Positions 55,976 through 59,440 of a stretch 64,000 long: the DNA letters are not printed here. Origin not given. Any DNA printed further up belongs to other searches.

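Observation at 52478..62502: Translationally coupled operon of three lipoproteins of about 1050-1200 aa from two novel-looking families (B2-B1-A2)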

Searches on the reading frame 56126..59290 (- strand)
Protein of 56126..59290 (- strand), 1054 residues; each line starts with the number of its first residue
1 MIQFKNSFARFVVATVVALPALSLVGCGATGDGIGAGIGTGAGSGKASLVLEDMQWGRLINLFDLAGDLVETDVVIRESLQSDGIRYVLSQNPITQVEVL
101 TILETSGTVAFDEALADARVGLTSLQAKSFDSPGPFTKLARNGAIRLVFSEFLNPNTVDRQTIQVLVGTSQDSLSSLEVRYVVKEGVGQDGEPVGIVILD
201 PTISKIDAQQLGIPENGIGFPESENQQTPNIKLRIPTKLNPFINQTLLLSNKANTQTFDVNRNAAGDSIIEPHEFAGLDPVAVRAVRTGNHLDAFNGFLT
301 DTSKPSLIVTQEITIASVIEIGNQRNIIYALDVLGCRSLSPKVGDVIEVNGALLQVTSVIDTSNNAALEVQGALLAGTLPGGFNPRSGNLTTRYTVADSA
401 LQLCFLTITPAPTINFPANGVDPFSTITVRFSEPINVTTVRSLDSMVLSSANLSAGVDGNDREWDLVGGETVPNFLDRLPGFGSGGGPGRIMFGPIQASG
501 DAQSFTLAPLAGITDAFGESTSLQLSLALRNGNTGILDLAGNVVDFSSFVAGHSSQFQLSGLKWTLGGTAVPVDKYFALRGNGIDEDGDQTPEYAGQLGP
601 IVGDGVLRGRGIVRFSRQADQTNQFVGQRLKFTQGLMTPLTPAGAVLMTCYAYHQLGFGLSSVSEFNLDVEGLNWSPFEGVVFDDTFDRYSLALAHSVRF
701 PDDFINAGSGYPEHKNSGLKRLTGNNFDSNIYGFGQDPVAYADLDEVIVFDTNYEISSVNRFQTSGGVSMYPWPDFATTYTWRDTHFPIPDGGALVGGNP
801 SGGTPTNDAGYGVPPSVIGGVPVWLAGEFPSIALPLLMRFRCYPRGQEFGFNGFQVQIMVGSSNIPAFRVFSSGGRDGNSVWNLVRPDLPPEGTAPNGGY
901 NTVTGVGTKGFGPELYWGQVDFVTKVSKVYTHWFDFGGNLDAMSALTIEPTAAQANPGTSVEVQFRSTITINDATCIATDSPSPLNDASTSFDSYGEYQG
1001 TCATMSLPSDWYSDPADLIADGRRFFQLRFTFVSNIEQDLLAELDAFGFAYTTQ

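Call 6: search_protein_families(library=pfam, proteins=[window:56126-59290:-], max_evalue=1)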
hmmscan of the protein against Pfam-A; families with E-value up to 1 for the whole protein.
window:56126-59290:- (1054 aa): 1 family
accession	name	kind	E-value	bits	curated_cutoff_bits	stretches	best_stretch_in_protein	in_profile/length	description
PF13205.12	Big_5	-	9.7e-05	23.5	23.6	1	417-448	12-46/105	Bacterial Ig-like domain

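Call 7: search_protein_families(library=ncbifam, proteins=[window:56126-59290:-], max_evalue=1)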
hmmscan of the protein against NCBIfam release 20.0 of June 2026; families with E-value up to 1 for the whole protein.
window:56126-59290:- (1054 aa): 0 families

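Call 12: find_homologous_proteins(query=window:56126-59290:-)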
Query window:56126-59290:- (1054 aa): 69 proteins with E <= 0.001 among 8000 candidates.
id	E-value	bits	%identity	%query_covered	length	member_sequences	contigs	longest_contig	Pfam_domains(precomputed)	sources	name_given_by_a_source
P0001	0.0e+0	2387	100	100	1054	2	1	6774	-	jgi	-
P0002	0.0e+0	2012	83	100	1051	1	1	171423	PF13205.13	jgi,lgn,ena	-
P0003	0.0e+0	1978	82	100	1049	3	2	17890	-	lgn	-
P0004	0.0e+0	1970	82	100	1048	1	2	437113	-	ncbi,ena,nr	ncbi:MAG: hypothetical protein O3A95_01030 [Planctomycetota bacterium]|nr:hypothetical protein [Plan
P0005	0.0e+0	1764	74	99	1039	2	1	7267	PF13205.13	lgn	-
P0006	0.0e+0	1754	73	100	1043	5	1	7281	PF13205.13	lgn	-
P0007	0.0e+0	1753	74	100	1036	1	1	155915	PF13205.13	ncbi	-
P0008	0.0e+0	1739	72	100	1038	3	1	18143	PF13205.13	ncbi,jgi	ncbi:MAG: hypothetical protein ACYTEP_11615 [Planctomycetota bacterium]|jgi:hypothetical protein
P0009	0.0e+0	1719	72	100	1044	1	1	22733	PF13205.13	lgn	-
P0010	0.0e+0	1505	65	100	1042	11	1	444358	PF13205.13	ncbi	-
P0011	0.0e+0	1505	64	99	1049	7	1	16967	PF13205.13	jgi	jgi:hypothetical protein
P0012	0.0e+0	1500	64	98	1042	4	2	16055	PF13205.13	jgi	jgi:hypothetical protein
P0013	0.0e+0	1499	65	99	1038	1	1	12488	PF13205.13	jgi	-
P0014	0.0e+0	1497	64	98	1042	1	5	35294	-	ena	-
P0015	0.0e+0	1489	65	99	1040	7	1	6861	PF13205.13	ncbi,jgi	ncbi:MAG: Ig-like domain-containing domain [Planctomycetota bacterium]|jgi:hypothetical protein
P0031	0.0e+0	1249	57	96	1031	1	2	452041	-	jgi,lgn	-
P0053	3.7e-271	920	46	96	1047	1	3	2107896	PF13205.13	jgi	jgi:hypothetical protein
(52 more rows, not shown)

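Call 18: find_encoding_contigs(protein=P0053, flank=10000, max_places=2)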
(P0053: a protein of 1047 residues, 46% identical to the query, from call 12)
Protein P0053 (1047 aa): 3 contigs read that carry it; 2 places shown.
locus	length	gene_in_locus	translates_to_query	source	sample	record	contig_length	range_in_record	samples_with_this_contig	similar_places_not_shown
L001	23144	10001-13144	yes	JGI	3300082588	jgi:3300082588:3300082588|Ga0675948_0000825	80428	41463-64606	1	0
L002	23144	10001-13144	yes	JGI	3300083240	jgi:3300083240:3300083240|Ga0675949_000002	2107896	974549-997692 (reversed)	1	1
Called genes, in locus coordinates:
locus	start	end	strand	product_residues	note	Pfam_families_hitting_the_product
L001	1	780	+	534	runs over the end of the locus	PF10150:RNase_E_G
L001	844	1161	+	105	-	PF00829:Ribosomal_L21p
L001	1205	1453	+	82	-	PF01016:Ribosomal_L27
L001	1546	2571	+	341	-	PF01018:GTP1_OBG, PF01926:MMR_HSR1, PF02421:FeoB_N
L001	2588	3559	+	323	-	PF13180:PDZ_2, PF17820:PDZ_6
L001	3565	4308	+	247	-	PF03309:Pan_kinase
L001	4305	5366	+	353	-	PF01926:MMR_HSR1, PF02421:FeoB_N (weak)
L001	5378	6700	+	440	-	PF02729:OTCace_N, PF00185:OTCace (weak), PF02748:PyrI_C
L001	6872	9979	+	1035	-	PF13205:Big_5 (faint)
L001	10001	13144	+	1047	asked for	PF13205:Big_5 (faint)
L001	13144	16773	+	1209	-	-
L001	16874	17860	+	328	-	PF06750:A24_N_bact, PF01478:Peptidase_A24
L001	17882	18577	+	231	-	PF00691:OmpA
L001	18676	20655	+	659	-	PF00009:GTP_EFTU, PF03144:GTP_EFTU_D2, PF22042:EF-G_D2, PF14492:EFG_III, PF03764:EFG_IV, PF00679:EFG_C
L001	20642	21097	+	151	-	-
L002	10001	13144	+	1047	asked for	PF13205:Big_5 (faint)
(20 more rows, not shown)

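Call 19: find_encoding_contigs(protein=P0004, flank=10000, max_places=2)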
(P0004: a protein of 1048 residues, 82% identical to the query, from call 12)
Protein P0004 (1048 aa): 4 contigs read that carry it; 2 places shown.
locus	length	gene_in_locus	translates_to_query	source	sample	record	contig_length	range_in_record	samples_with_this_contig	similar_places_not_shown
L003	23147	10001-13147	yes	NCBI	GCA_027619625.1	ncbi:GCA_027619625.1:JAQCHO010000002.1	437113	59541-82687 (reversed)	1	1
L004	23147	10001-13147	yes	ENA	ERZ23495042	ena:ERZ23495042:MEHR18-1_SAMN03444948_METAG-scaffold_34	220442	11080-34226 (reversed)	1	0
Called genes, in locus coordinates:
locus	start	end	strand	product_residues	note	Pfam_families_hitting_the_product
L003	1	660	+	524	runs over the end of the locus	PF10150:RNase_E_G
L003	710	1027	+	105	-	PF00829:Ribosomal_L21p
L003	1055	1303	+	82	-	PF01016:Ribosomal_L27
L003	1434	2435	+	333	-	PF01018:GTP1_OBG, PF01926:MMR_HSR1, PF02421:FeoB_N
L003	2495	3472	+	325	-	PF17820:PDZ_6 (weak)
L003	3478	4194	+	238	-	PF03309:Pan_kinase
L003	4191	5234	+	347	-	PF01926:MMR_HSR1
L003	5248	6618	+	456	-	PF02729:OTCace_N, PF00185:OTCace (weak)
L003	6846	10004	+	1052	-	PF13205:Big_5 (faint)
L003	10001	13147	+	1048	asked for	-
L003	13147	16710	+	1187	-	-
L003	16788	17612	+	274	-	-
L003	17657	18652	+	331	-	PF06750:A24_N_bact, PF01478:Peptidase_A24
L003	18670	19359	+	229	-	PF00691:OmpA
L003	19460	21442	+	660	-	PF00009:GTP_EFTU, PF22042:EF-G_D2, PF14492:EFG_III, PF03764:EFG_IV, PF00679:EFG_C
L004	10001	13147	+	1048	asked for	-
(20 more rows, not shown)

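Call 21: search_solved_structures(query=A1, max_evalue=1)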
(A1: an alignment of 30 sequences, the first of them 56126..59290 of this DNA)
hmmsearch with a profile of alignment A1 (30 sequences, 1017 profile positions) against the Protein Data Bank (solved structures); distinct sequences matched with E-value up to 1: 0.

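Call 28: predict_structure(alignment_id=A1)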
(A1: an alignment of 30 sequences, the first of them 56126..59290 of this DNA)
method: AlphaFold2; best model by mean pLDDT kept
length: 1054 residues; sequences in the alignment: 30
mean_pLDDT: 79.5   pTM: 0.72
mean pLDDT of the five models: 79.5, 79.4, 79.3, 77.5, 73.7
residues with pLDDT >= 90: 290; 70-90: 562; 50-70: 119; < 50: 83
segments of 3 or more residues with pLDDT < 50: 1-45, 628-636, 805-807, 848-867, 913-915
pLDDT, mean of each block of 10 residues (from residue 1): 33 35 30 31 57 91 88 90 87 80 91 90 85 87 92 90 86 81 85 89 76 82 86 90 81 86 84 86 91 85 85 92 87 87 89 88 90 85 88 89 92 83 93 88 92 79 86 86 79 89 91 88 88 88 88 77 77 91 77 85 76 83 54 51 77 80 88 69 70 86 59 65 69 80 86 78 70 82 85 67 54 71 73 85 67 35 44 73 79 70 60 57 92 92 90 83 93 86 86 84 87 88 93 90 91 89
secondary structure, 60 per line:
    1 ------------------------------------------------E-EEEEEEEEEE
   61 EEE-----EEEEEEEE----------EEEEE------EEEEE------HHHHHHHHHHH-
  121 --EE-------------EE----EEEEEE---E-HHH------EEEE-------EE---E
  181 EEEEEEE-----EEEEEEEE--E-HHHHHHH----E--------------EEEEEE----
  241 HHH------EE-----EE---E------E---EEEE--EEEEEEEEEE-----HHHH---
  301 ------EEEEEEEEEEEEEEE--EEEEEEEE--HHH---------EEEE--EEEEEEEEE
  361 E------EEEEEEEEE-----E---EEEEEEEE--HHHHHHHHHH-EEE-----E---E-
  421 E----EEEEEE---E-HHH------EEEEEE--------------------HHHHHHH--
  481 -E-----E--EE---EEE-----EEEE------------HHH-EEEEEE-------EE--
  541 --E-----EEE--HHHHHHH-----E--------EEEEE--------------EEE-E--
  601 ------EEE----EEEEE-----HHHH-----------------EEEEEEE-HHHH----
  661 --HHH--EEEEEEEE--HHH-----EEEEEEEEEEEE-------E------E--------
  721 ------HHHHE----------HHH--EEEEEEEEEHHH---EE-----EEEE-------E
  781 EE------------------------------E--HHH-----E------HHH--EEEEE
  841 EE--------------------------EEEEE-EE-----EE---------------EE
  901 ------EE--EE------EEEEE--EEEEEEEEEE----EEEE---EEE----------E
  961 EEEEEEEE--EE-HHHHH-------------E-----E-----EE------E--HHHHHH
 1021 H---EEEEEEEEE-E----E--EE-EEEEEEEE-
elements in order (helices of 4 or more, strands of 3 or more residues): E51-63 E69-76 E87-91 E98-102 H109-119 E144-149 E164-167 E180-187 E193-200 H205-211 E231-236 E273-276 E279-288 H294-297 E307-321 E324-331 E346-349 E352-361 E368-376 E386-393 H396-405 E407-409 E426-431 E446-451 H472-478 E496-498 E504-507 E524-529 E549-551 H554-560 E575-579 E594-596 E607-609 E614-618 H624-627 E645-651 H653-656 E668-675 E686-697 H727-730 E747-755 E769-772 E780-782 E836-842 E869-873 E919-923 E926-935 E940-943 E947-949 E960-968 H974-978 H1015-1021 E1025-1033 E1046-1053

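Call 33: fold_search(model_id=the predicted structure, library=pdb)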
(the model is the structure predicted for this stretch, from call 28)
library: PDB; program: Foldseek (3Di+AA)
matches with E <= 10: 1066; with E <= 0.001: 1
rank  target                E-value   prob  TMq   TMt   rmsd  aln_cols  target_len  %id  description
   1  9gos                  6.5e-05  0.21  0.08  0.04  32.7      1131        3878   10  CryoEM structure of the native Chlamydomonas reinhardtii Flagella Membrane Glycoprotein 1B. (released 2025-05-07)
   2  3prx_B                7.1e-03  0.07  0.08  0.07  35.8      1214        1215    8  Structure of Complement C5 in Complex with CVF and SSL7 (released 2011-01-19)
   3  6zqk_C                7.4e-03  0.13  0.07  0.13  20.8       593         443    9  HER2-binding scFv-Fab fusion 841 (released 2021-06-30)
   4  4uj6                  1.2e-02  0.12  0.07  0.09  26.9       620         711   10  Structure of surface layer protein SbsC, domains 1-6 (released 2016-04-27)
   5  4uic                  1.2e-02  0.11  0.07  0.09  27.2       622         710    9  Crystal structure of the S-layer protein rSbsC(31-844) (released 2016-04-13)
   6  7jwb_D                2.2e-02  0.10  0.06  0.14  26.9       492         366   10  SARS CoV2 Spike ectodomain with engineered trimerized VH binder (released 2020-10-07)
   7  6hgu_H                2.3e-02  0.18  0.06  0.20  17.7       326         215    8  Crystal Structure of an anti-APP-tag Fab (released 2019-11-20)
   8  8sir_H                3.3e-02  0.15  0.06  0.18  18.9       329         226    8  Crystal structure of SARS-CoV-2 spike receptor-binding domain in complex with broadly neutralizing antibody CC25.54 Fa (released 2024-03-13)
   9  9hkq_D                3.5e-02  0.20  0.07  0.21  18.0       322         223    7  Structure of VHH5 targeting NY-ESO-1(SLLMWITQC)/HLA-A*02:01 (released 2025-12-17)
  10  9cqb_B                3.7e-02  0.20  0.07  0.21  18.0       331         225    8  Antibody 1G8 bound to the central conserved domain of RSV G (released 2025-02-19)
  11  8ag1_H                4.3e-02  0.14  0.06  0.19  18.3       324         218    6  Crystal structure of a novel OX40 antibody (released 2023-07-19)
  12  4glr_J                4.5e-02  0.14  0.06  0.18  17.8       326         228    7  Structure of the anti-ptau Fab (pT231/pS235_1) in complex with phosphoepitope pT231/pS235 (released 2012-11-21)
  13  6vun_A                4.8e-02  0.16  0.07  0.20  18.0       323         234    8  Reverse Transcriptase Diabody with R83C Mutation (released 2021-02-17)
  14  6wk4_A                4.8e-02  0.15  0.07  0.20  18.0       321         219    7  Fab Fragment of Anti-human LAG3 antibody (13E2) (released 2021-04-21)
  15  6hga_H                5.0e-02  0.14  0.06  0.20  18.0       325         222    7  Crystal Structure of the human IL-17RC D2-D3-D4 domains in complex with an anti-APP tag Fab (released 2020-03-18)
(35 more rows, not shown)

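Call 34: search_protein_families(library=pfam, alignment_id=A1, max_evalue=0.1)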
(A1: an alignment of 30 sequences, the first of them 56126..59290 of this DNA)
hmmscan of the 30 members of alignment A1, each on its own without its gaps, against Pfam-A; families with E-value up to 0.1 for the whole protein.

A. member 1, window:56126-59290:- (1054 aa): 1 family
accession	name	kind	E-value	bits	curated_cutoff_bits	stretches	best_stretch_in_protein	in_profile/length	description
PF13205.12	Big_5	-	9.7e-05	23.5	23.6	0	417-448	12-46/105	Bacterial Ig-like domain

B. families by the number of members that match (of 30 scanned): 2 families
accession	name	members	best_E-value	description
PF13205.12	Big_5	30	8.6e-08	Bacterial Ig-like domain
PF04360.17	Serglycin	1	0.058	Serglycin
